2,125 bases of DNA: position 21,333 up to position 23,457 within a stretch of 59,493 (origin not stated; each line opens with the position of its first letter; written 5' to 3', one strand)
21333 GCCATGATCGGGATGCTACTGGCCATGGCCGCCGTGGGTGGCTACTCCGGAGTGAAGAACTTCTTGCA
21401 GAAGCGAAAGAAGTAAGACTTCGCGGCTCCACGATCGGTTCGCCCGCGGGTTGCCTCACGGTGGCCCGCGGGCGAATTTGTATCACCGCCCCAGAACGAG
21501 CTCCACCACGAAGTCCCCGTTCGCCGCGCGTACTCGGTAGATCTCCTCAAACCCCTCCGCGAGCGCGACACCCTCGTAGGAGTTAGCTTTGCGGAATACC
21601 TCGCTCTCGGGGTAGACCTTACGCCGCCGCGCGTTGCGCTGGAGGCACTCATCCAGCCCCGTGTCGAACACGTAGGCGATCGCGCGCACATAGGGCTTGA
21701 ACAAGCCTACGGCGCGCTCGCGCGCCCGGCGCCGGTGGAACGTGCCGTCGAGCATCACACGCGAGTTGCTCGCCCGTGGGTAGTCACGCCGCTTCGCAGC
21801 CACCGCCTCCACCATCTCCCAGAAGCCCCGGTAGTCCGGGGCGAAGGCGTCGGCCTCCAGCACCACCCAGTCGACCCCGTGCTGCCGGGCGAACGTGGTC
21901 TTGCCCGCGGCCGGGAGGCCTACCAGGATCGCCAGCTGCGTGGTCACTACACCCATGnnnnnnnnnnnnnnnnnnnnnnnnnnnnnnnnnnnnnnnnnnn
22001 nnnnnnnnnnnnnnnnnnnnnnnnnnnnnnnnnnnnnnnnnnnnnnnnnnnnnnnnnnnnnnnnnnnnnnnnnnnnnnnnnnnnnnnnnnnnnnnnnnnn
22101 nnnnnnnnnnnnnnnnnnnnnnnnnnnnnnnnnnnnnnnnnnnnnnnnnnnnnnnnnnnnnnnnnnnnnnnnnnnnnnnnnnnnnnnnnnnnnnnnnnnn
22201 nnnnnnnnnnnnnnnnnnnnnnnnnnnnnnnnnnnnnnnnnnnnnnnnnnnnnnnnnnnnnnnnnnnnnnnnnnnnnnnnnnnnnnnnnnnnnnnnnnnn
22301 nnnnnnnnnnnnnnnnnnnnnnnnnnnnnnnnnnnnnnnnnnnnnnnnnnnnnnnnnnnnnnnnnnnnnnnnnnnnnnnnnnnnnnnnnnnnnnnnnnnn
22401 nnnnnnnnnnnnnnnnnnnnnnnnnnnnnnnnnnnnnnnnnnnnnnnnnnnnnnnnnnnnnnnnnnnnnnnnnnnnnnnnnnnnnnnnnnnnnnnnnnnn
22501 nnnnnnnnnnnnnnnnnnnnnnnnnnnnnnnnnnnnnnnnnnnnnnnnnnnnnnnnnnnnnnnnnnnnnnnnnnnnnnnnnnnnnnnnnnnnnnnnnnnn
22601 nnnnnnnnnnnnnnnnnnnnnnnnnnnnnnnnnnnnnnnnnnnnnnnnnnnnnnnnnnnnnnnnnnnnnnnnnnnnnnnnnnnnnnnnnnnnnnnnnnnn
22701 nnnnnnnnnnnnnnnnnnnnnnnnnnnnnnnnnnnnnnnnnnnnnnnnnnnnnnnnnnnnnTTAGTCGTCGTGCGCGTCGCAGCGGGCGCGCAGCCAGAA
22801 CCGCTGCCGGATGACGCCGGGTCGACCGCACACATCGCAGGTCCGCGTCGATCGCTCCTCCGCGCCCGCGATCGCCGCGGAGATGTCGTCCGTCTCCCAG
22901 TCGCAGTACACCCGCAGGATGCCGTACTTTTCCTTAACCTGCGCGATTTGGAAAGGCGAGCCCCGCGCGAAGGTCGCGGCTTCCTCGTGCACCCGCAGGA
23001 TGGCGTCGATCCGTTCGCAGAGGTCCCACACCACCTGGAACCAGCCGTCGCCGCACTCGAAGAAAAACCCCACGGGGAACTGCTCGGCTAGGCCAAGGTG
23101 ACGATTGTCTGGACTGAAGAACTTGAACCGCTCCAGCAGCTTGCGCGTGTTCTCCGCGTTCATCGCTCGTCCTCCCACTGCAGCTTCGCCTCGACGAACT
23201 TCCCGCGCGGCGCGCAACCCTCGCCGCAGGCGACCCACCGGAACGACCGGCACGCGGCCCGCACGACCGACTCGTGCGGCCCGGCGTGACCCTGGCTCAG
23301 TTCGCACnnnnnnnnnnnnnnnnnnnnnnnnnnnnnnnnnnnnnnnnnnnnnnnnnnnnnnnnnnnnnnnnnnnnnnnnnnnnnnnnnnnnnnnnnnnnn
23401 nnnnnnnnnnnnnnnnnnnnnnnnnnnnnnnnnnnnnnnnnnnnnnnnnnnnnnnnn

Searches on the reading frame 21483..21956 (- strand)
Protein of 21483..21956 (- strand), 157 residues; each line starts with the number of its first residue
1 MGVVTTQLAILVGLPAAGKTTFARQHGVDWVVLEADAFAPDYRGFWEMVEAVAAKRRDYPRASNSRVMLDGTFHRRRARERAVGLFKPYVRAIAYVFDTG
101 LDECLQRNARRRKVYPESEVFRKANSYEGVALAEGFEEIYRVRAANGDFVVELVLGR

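Call 82: search_protein_families(library=pfam, proteins=[window:21483-21956:-], max_evalue=0.1)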
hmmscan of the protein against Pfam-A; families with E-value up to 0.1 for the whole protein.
window:21483-21956:- (157 aa): 2 families
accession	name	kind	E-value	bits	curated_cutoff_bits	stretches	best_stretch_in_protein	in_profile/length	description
PF13671.12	AAA_33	-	3.6e-13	50.5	27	1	8-115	1-122/143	AAA domain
PF05637.18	Glyco_transf_34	-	0.075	13.2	23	0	19-62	32-76/238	galactosyl transferase GMA12/MNN10 family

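Call 83: search_solved_structures(query=window:21483-21956:-, max_evalue=1)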
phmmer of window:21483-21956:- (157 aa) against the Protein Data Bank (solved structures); distinct sequences matched with E-value up to 1: 12.
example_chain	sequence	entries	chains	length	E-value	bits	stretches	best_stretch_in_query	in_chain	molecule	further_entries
3a4l_A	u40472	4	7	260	0.00036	23.8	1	7-123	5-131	L-seryl-tRNA(Sec) kinase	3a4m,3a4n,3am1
3adb_A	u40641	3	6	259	0.00046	23.5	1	8-123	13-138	L-seryl-tRNA(Sec) kinase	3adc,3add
4gp7_A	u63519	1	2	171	0.0021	21.3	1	6-143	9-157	Metallophosphoesterase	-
4jst_A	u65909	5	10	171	0.0021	21.3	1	6-143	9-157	Metallophosphoesterase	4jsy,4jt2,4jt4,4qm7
4gp6_A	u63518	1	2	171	0.0026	21.1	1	6-142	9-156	Metallophosphoesterase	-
4mde_A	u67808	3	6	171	0.0053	20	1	6-143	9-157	Metallophosphoesterase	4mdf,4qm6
4xrp_A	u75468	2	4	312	0.053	16.8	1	7-111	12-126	Pnkp1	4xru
3u7g_A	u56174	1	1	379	0.13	15.6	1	7-142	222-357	Bifunctional polynucleotide phosphatase/kinase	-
3u7e_B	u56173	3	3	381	0.13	15.5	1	7-142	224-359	Bifunctional polynucleotide phosphatase/kinase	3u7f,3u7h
1yj5_A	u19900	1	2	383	0.13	15.5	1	7-142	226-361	5' polynucleotide kinase-3' phosphatase catalytic domain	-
3zvn_A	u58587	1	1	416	0.16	15.2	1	7-142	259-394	BIFUNCTIONAL POLYNUCLEOTIDE PHOSPHATASE/KINASE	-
3zvl_A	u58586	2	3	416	0.16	15.2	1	7-142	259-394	BIFUNCTIONAL POLYNUCLEOTIDE PHOSPHATASE/KINASE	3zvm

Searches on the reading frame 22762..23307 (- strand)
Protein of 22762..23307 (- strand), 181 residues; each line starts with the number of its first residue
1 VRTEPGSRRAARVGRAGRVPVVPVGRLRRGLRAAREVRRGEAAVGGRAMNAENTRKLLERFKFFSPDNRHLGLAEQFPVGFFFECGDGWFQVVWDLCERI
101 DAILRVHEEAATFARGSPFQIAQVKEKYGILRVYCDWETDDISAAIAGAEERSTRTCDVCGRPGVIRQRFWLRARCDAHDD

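Call 82: search_protein_families(library=pfam, proteins=[window:22762-23307:-], max_evalue=0.1)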
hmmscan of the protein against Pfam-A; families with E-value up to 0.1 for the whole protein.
window:22762-23307:- (181 aa): 1 family
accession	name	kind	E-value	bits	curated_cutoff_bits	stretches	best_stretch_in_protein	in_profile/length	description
PF22082.2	TtuA_LIM_N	-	0.054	14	27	0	157-169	2-14/26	2-thiouridine synthetase TtuA, N-terminal LIM domain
